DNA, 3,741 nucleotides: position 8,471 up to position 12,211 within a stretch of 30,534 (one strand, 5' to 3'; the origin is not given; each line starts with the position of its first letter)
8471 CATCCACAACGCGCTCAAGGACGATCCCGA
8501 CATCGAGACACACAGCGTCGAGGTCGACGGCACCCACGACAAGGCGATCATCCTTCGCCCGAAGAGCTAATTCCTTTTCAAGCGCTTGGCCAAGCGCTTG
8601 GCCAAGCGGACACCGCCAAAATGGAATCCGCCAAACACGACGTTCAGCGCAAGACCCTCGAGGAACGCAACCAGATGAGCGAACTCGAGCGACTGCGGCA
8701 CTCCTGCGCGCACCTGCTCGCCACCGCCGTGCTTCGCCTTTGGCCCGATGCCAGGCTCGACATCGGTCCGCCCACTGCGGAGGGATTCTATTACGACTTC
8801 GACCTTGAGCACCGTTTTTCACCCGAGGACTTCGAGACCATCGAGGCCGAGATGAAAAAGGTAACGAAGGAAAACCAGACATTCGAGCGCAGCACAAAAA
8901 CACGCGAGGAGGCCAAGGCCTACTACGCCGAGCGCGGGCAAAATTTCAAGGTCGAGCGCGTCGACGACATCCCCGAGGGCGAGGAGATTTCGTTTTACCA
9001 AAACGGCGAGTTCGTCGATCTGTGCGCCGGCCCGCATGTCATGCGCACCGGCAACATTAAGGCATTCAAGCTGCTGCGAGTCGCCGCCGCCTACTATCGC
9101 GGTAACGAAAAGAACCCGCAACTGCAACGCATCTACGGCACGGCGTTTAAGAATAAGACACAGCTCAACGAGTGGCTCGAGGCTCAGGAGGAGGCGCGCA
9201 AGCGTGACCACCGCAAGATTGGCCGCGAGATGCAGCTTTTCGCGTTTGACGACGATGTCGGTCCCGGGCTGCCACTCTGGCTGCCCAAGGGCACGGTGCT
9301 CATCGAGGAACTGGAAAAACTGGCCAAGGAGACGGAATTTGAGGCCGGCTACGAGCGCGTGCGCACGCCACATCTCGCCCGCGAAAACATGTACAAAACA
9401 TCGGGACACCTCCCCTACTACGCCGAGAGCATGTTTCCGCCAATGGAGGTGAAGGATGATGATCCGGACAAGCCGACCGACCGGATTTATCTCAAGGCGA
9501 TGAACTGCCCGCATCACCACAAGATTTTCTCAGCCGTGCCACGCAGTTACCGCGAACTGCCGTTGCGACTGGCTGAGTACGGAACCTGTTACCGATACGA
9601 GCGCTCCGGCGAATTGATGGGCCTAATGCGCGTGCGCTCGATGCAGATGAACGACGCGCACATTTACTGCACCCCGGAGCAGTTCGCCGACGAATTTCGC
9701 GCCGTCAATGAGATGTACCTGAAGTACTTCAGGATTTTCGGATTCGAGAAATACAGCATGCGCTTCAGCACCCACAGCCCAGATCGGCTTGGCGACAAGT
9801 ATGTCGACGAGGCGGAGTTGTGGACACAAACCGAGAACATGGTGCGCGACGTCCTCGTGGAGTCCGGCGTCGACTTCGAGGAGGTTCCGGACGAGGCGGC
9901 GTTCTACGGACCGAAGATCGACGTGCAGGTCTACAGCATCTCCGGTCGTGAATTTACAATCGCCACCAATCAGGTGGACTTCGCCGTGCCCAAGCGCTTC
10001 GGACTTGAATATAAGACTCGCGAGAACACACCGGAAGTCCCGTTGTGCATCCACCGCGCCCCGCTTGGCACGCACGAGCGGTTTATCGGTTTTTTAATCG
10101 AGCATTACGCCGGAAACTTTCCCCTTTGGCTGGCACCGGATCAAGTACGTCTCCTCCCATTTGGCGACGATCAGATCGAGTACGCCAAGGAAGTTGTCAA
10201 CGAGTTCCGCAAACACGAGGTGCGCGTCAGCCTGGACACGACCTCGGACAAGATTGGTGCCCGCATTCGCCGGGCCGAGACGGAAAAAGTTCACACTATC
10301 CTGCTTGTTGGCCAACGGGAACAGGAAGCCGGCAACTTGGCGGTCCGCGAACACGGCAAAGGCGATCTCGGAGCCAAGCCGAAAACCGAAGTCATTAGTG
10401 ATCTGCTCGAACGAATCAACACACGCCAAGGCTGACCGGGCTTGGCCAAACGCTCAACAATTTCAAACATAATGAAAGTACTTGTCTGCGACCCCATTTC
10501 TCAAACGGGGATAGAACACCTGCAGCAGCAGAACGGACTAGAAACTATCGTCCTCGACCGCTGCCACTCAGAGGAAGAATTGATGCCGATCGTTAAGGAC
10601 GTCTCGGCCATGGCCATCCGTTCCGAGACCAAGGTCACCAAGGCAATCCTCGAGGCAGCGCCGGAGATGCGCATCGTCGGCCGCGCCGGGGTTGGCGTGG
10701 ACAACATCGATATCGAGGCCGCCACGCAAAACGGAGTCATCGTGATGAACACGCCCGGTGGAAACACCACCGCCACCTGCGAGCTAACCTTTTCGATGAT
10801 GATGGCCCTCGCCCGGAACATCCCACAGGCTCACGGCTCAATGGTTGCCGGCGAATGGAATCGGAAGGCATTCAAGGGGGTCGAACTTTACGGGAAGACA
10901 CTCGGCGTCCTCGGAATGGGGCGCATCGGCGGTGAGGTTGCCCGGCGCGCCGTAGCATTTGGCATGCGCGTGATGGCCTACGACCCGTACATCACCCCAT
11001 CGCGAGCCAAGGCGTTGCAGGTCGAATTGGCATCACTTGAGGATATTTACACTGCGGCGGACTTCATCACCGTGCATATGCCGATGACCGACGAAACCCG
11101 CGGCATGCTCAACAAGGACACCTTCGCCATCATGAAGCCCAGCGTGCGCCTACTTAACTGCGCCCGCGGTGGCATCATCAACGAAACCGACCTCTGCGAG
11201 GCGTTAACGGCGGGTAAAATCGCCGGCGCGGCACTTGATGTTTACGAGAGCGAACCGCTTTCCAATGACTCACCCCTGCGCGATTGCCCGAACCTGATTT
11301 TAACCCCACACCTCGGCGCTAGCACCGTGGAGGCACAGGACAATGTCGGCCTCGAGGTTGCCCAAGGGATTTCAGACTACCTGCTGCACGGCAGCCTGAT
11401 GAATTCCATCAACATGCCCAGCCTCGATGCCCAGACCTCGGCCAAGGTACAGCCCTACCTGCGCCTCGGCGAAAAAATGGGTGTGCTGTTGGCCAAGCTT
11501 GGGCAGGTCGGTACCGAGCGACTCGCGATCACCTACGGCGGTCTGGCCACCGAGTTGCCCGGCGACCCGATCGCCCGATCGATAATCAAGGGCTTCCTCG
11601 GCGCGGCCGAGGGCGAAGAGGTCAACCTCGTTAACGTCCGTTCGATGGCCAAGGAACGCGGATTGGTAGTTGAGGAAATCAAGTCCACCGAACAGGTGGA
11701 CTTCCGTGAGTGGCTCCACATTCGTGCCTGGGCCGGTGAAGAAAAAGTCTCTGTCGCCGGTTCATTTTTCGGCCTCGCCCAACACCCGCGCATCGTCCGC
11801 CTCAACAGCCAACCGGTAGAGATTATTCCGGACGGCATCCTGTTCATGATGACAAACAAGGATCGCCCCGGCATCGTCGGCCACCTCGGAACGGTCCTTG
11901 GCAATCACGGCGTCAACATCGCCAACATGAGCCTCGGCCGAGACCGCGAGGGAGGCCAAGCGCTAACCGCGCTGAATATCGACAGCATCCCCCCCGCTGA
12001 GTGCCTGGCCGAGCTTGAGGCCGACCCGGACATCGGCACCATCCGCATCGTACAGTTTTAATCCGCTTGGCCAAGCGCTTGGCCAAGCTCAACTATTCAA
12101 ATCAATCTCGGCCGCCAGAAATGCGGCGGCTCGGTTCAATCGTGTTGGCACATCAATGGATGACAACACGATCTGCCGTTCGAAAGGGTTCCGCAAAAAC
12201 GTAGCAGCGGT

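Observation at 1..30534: Highly iterated 16-bp perfect palindrome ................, about 1.1 copies per kb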

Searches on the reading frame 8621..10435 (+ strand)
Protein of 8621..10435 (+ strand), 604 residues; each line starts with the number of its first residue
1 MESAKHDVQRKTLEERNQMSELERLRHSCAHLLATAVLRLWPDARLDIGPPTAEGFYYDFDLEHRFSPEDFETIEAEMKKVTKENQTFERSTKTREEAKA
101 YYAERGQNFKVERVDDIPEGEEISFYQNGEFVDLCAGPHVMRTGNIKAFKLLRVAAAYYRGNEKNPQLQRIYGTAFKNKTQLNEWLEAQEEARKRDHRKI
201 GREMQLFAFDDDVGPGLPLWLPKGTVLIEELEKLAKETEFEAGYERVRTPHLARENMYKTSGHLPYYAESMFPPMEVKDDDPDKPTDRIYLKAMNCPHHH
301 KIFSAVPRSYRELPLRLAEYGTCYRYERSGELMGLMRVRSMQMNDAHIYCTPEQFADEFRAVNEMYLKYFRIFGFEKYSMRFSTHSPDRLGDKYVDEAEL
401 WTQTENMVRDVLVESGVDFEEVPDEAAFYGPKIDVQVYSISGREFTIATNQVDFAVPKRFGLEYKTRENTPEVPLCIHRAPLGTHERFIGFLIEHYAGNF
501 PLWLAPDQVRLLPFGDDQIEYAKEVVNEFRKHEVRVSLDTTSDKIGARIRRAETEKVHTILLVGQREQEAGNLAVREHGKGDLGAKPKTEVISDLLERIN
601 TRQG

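Call 7: search_protein_families(library=ncbifam, proteins=[window:8621-10435:+])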
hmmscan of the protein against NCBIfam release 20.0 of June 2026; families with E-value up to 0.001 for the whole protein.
window:8621-10435:+ (604 aa): 15 families
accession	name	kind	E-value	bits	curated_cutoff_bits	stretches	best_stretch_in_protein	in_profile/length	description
TIGR00418.1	thrS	equivalog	1.6e-187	624.9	383.65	1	26-595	1-561/565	threonine--tRNA ligase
NF003068.0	PRK03991.1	equivalog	1.6e-54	185.4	484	1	183-600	185-589/613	threonine--tRNA ligase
NF008979.1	PRK12325.1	exception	7.9e-15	54.6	550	1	216-384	38-199/437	proline--tRNA ligase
NF011500.0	PRK14938.1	equivalog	1e-14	54.4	362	1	498-577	266-345/387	Ser-tRNA(Thr) hydrolase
NF006625.0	PRK09194.1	equivalog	5.9e-14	51.9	558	1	213-376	35-191/559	proline--tRNA ligase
TIGR00408.1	proS_fam_I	equivalog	5e-13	48.8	437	1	455-579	230-361/475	proline--tRNA ligase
TIGR00409.1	proS_fam_II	equivalog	7.7e-13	48.2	306.7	1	212-375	34-190/568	proline--tRNA ligase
TIGR00442.1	hisS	equivalog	4e-10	39.2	286.75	1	507-579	325-397/406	histidine--tRNA ligase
NF003211.1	PRK04173.1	equivalog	1.2e-09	37.5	312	0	303-390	177-264/454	glycine--tRNA ligase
TIGR00389.1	glyS_dimeric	equivalog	3.3e-09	35.8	243.3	0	311-369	180-238/565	glycine--tRNA ligase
TIGR00344.1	alaS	equivalog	5.7e-07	28.2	457.05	1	25-155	555-679/847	alanine--tRNA ligase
TIGR00414.1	serS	equivalog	2.9e-06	26.6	301.65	1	178-362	123-303/418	serine--tRNA ligase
NF040865.1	a_tRNA_ed_AlaXM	equivalog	7.3e-06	25.9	300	1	27-155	98-220/234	alanyl-tRNA editing protein AlaXM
NF002436.0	PRK01584.1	equivalog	0.00059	18.5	529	1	26-153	456-577/595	alanine--tRNA ligase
TIGR02367.1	PylS_Cterm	equivalog_domain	0.00066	19.1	178.15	0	289-331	80-121/242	pyrrolysine--tRNA(Pyl) ligase large subunit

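Call 9: find_encoding_contigs(protein=window:8621-10435:+, flank=10000, max_places=6)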
Protein window:8621-10435:+ (604 aa): 5 contigs read that carry it; 5 places shown.
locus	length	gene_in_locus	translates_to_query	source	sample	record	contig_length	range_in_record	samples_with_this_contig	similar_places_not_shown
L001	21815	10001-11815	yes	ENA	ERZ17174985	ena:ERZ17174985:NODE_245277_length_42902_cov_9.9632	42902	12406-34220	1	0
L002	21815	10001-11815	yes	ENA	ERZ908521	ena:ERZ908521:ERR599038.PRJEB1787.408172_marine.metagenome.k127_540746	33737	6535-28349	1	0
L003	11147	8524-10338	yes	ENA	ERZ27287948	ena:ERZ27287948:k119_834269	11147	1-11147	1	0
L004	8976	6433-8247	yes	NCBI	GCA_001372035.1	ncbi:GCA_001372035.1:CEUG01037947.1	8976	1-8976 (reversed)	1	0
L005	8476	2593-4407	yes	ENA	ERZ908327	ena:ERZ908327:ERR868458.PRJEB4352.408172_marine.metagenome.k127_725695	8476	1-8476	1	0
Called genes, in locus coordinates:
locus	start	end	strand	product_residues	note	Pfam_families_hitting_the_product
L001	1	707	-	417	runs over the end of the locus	PF01979:Amidohydro_1, PF07969:Amidohydro_3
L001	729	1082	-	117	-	PF02482:Ribosomal_S30AE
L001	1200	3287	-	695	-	-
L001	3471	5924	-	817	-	PF02368:Big_2 (weak), PF07583:PSCyt2, PF07587:PSD1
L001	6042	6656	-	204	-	PF06175:MiaE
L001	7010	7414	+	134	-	PF00825:Ribonuclease_P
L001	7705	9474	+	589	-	PF14849:YidC_periplas, PF02096:60KD_IMP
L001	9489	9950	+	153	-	PF13083:KH_KhpA-B, PF01424:R3H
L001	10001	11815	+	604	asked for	PF07973:tRNA_SAD, PF00587:tRNA-synt_2b, PF03129:HGTP_anticodon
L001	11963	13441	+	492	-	PF00389:2-Hacid_dh, PF02826:2-Hacid_dh_C, PF19304:PGDH_inter, PF01842:ACT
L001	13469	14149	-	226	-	PF02190:LON_substr_bdg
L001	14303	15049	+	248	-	PF08614:ATG16 (faint)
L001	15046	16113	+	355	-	PF04055:Radical_SAM, PF06463:Mob_synth_C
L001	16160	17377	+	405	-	PF00437:T2SSE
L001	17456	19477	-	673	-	PF10150:RNase_E_G, PF20833:RNase_E_G_Thio (weak)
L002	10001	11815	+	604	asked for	PF07973:tRNA_SAD, PF00587:tRNA-synt_2b, PF03129:HGTP_anticodon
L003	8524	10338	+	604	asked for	PF07973:tRNA_SAD, PF00587:tRNA-synt_2b, PF03129:HGTP_anticodon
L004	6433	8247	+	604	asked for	PF07973:tRNA_SAD, PF00587:tRNA-synt_2b, PF03129:HGTP_anticodon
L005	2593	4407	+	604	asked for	PF07973:tRNA_SAD, PF00587:tRNA-synt_2b, PF03129:HGTP_anticodon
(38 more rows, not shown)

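Call 27: find_homologous_proteins(query=window:8621-10435:+, max_evalue=1e-100)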
Query window:8621-10435:+ (604 aa): 8000 proteins with E <= 1e-100 among 8000 candidates; the best 120 are listed.
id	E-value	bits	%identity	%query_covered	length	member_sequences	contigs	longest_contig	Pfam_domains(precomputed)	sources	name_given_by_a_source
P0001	0.0e+0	1395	100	100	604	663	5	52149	PF03129.26,PF00587.31,PF07973.20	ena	-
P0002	0.0e+0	1381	98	100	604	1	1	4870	PF03129.26,PF00587.31,PF07973.20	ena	-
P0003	0.0e+0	1376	98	100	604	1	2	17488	PF03129.26,PF00587.31,PF07973.20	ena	-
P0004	0.0e+0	1374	98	100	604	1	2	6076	PF03129.26,PF00587.31,PF07973.20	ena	-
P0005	0.0e+0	1374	98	100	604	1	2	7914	PF03129.26,PF00587.31,PF07973.20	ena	-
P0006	0.0e+0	1374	98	100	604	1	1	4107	PF03129.26,PF00587.31,PF07973.20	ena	-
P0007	0.0e+0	1373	98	100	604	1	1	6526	PF03129.26,PF00587.31,PF07973.20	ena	-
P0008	0.0e+0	1373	98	100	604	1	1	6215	PF03129.26,PF00587.31,PF07973.20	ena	-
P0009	0.0e+0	1372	98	100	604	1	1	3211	PF03129.26,PF00587.31,PF07973.20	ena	-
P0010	0.0e+0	1372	98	100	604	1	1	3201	PF03129.26,PF00587.31,PF07973.20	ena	-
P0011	0.0e+0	1372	98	100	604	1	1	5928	PF03129.26,PF00587.31,PF07973.20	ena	-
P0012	0.0e+0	1372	98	100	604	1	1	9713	PF03129.26,PF00587.31,PF07973.20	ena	-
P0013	0.0e+0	1372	98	100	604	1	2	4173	PF03129.26,PF00587.31,PF07973.20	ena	-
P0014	0.0e+0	1372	98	100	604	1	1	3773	PF03129.26,PF00587.31,PF07973.20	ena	-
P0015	0.0e+0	1371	98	100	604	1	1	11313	PF03129.26,PF00587.31,PF07973.20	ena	-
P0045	0.0e+0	1364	97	100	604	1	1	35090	PF03129.26,PF00587.31,PF07973.20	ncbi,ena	ncbi:MAG: threonine--tRNA ligase [Limisphaerales bacterium]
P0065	0.0e+0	1325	93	100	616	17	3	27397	PF03129.26,PF00587.31,PF07973.20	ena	-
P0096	0.0e+0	1287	90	100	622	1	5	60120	PF03129.26,PF00587.31,PF07973.20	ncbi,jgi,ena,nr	ncbi:MAG TPA: threonine--tRNA ligase [Verrucomicrobiota bacterium]|jgi:threonyl-tRNA synthetase|nr:t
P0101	0.0e+0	1279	90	100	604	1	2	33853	PF03129.26,PF00587.31,PF07973.20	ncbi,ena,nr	ncbi:MAG: threonine--tRNA ligase [Verrucomicrobiota bacterium]|nr:threonine--tRNA ligase [Verrucomic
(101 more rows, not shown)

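Call 28: find_encoding_contigs(protein=P0045, flank=10000, max_places=1)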
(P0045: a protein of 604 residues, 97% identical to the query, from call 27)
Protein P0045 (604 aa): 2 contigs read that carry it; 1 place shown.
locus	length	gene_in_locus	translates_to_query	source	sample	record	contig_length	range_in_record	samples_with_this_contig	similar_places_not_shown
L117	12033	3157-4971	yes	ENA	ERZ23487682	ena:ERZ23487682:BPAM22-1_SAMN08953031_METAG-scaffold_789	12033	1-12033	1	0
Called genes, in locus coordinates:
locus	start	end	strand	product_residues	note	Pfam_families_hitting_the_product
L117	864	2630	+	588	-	PF14849:YidC_periplas, PF02096:60KD_IMP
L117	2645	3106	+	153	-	PF13083:KH_KhpA-B, PF01424:R3H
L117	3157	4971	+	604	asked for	PF07973:tRNA_SAD, PF00587:tRNA-synt_2b, PF03129:HGTP_anticodon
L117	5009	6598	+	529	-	PF00389:2-Hacid_dh, PF02826:2-Hacid_dh_C, PF19304:PGDH_inter, PF01842:ACT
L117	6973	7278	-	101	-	PF02190:LON_substr_bdg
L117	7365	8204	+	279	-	PF08614:ATG16 (faint)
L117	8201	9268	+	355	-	PF04055:Radical_SAM, PF06463:Mob_synth_C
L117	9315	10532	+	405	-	PF00437:T2SSE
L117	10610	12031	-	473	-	?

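Call 29: find_encoding_contigs(protein=P0065, flank=10000, max_places=1)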
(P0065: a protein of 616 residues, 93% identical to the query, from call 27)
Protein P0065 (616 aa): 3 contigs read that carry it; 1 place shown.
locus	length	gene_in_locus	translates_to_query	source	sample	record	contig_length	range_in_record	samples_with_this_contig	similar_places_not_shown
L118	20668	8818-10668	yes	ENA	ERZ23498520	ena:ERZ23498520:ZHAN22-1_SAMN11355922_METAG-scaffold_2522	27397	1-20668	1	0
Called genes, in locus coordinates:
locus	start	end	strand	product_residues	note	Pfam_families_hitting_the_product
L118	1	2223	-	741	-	?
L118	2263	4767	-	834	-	PF07583:PSCyt2, PF07587:PSD1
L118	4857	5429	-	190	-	PF06175:MiaE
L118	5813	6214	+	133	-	PF00825:Ribonuclease_P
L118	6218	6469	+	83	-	PF01809:YidD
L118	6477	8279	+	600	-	PF14849:YidC_periplas, PF02096:60KD_IMP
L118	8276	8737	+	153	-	PF13083:KH_KhpA-B, PF01424:R3H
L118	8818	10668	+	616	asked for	PF07973:tRNA_SAD, PF00587:tRNA-synt_2b, PF03129:HGTP_anticodon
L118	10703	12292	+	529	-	PF00389:2-Hacid_dh, PF02826:2-Hacid_dh_C, PF19304:PGDH_inter, PF01842:ACT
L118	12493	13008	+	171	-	-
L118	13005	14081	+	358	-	PF04055:Radical_SAM, PF06463:Mob_synth_C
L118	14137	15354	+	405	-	PF00437:T2SSE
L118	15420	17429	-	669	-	PF10150:RNase_E_G, PF20833:RNase_E_G_Thio (faint)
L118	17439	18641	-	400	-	PF01098:FTSW_RODA_SPOVE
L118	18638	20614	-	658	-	PF03717:PBP_dimer, PF00905:Transpeptidase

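Call 30: find_encoding_contigs(protein=P0096, flank=10000, max_places=1)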
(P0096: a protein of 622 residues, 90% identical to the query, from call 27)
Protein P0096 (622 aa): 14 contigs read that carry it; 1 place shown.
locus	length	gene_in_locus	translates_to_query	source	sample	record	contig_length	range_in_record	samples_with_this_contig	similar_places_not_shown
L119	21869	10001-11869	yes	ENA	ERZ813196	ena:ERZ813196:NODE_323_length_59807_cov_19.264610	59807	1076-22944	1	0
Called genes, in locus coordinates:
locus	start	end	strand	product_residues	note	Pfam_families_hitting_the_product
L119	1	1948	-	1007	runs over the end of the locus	?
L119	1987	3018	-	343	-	PF22544:HYDIN_VesB_CFA65-like_Ig, PF07610:DUF1573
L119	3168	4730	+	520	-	PF00884:Sulfatase, PF16347:SGSH_C (faint)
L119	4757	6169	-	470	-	PF01553:Acyltransferase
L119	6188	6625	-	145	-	PF00583:Acetyltransf_1, PF13673:Acetyltransf_10, PF23209:IDM1_C (weak), PF13508:Acetyltransf_7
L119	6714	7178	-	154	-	-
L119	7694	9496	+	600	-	PF14849:YidC_periplas, PF02096:60KD_IMP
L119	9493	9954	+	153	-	PF13083:KH_KhpA-B, PF01424:R3H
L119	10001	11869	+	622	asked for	PF07973:tRNA_SAD, PF00587:tRNA-synt_2b, PF03129:HGTP_anticodon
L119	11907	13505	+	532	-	PF00389:2-Hacid_dh, PF02826:2-Hacid_dh_C, PF19304:PGDH_inter, PF01842:ACT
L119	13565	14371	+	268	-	PF08614:ATG16 (faint), PF19220:Rod_CreS (faint)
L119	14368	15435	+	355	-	PF04055:Radical_SAM, PF06463:Mob_synth_C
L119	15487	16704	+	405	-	PF00437:T2SSE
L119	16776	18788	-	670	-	PF10150:RNase_E_G, PF20833:RNase_E_G_Thio (weak)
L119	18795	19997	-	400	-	PF01098:FTSW_RODA_SPOVE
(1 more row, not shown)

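Call 31: find_encoding_contigs(protein=P0101, flank=10000, max_places=1)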
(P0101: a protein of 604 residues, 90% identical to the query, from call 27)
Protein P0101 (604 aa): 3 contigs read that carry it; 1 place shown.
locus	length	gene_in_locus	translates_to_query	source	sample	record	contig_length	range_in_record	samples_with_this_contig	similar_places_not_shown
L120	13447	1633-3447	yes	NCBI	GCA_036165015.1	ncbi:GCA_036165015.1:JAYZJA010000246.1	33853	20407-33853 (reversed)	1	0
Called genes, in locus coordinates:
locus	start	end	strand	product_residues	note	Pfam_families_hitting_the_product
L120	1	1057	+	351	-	PF14849:YidC_periplas (weak), PF02096:60KD_IMP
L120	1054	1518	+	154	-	PF13083:KH_KhpA-B, PF01424:R3H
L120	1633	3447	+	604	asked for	PF07973:tRNA_SAD, PF00587:tRNA-synt_2b, PF03129:HGTP_anticodon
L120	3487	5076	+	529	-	PF00389:2-Hacid_dh, PF02826:2-Hacid_dh_C, PF19304:PGDH_inter, PF01842:ACT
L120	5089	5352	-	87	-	PF02190:LON_substr_bdg (weak)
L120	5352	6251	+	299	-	PF08614:ATG16 (faint), PF27605:ODF2_C (weak), PF19220:Rod_CreS (weak)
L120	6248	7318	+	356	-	PF04055:Radical_SAM, PF06463:Mob_synth_C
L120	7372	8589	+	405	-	PF00437:T2SSE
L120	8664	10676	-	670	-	PF10150:RNase_E_G, PF20833:RNase_E_G_Thio (faint)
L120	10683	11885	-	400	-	PF01098:FTSW_RODA_SPOVE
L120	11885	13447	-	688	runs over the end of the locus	PF03717:PBP_dimer, PF00905:Transpeptidase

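Call 51: find_related_loci(query=window:8621-10435:+, collection=metagenome_contigs, flank=10000)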
Query window:8621-10435:+ (604 aa) in metagenome_contigs; peptide patterns used: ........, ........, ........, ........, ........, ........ (x = any residue, [..] = any of these).
600 stretches matched a pattern (row limit reached: there are more); 595 encode a relative of the query (tblastn E <= 1e-3); the best 80 are kept; 80 distinct loci.
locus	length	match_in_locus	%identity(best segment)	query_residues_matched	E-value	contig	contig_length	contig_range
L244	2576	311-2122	93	1-604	0e+0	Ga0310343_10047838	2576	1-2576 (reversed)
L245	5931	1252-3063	90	1-604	0e+0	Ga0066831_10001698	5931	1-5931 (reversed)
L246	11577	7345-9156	90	1-604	0e+0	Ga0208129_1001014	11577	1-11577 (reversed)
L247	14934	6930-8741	87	1-604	0e+0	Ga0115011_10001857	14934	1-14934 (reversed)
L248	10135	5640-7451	88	1-604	0e+0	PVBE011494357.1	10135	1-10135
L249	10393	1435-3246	89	1-604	0e+0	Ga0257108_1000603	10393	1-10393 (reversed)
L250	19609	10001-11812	88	1-604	0e+0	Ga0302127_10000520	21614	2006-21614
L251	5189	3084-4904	78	1-602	0e+0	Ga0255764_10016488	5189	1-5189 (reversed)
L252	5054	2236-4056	78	1-602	0e+0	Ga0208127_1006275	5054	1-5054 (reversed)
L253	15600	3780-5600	77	1-602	0e+0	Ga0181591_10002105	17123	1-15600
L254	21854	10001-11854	73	1-604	0e+0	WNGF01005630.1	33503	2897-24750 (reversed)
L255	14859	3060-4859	73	1-596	0e+0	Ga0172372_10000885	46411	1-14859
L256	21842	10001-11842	68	9-604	0e+0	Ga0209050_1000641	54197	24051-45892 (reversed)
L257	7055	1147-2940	68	9-597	0e+0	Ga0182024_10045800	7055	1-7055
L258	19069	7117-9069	64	9-596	0e+0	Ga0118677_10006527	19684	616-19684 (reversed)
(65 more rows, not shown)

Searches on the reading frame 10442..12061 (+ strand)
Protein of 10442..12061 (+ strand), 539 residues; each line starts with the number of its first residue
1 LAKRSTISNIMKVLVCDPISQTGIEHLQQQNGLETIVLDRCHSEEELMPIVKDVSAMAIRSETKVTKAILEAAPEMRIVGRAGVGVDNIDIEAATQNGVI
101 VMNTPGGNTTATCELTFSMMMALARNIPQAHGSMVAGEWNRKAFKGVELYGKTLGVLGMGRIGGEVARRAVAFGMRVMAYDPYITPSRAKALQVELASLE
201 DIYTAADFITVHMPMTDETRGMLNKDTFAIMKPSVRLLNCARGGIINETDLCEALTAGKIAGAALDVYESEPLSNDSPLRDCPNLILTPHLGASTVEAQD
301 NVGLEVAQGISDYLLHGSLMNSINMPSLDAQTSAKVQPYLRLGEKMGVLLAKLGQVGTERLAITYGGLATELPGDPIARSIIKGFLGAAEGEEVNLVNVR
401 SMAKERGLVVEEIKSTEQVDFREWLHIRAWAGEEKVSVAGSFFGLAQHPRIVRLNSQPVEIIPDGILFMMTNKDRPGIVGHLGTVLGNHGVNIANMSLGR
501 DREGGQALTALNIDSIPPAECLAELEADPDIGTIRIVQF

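Call 7: search_protein_families(library=ncbifam, proteins=[window:10442-12061:+])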
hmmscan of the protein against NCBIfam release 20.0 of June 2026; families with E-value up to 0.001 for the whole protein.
window:10442-12061:+ (539 aa): 21 families
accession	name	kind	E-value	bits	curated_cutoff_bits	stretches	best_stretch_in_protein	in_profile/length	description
TIGR01327.1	PGDH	equivalog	4.7e-188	626.2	454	1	12-538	1-524/525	phosphoglycerate dehydrogenase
NF008759.0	PRK11790.1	equivalog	1.6e-85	287.3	404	1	3-356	4-359/410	phosphoglycerate dehydrogenase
NF009714.1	PRK13243.1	equivalog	3e-74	250.3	455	1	12-308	4-307/332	glyoxylate reductase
NF005069.0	PRK06487.1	equivalog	2.2e-61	207.7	448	1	33-314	28-311/320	2-hydroxyacid dehydrogenase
NF011938.0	PRK15409.1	equivalog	6.6e-53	179.8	492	1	44-303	36-298/324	glyoxylate/hydroxypyruvate reductase GhrB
NF006263.0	PRK08410.1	equivalog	1.7e-48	165.6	389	1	23-314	12-307/311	D-2-hydroxyacid dehydrogenase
NF041369.1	Dhydh_Halo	equivalog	5.1e-47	160.6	400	1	65-322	45-303/305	D-2-hydroxyacid dehydrogenase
NF005750.0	PRK07574.1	equivalog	1.4e-45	156.1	329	1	63-303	102-346/386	NAD-dependent formate dehydrogenase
NF005387.0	PRK06932.1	equivalog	8.3e-45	153.1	492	1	44-314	35-310/314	2-hydroxyacid dehydrogenase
NF001309.0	PRK00257.1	equivalog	2.8e-37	128.6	434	1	49-308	33-272/379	4-phosphoerythronate dehydrogenase PdxB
NF000492.1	vanH_gen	exception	3.3e-34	118.4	540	1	23-271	13-255/312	D-lactate dehydrogenase VanH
NF005027.0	PRK06436.1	equivalog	9.1e-34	116.9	261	1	81-298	55-263/303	2-hydroxyacid dehydrogenase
NF006374.0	PRK08605.1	subfamily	1.8e-31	109.4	356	1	51-272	43-267/332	D-lactate dehydrogenase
NF000112.1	vanH-Amyco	exception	5.3e-28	98.2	625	1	36-271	55-284/348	VanH-AOV family D-lactate dehydrogenase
NF000004.1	vanH-D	exception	6.1e-26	91.3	550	1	77-271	74-261/323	D-lactate dehydrogenase VanH-D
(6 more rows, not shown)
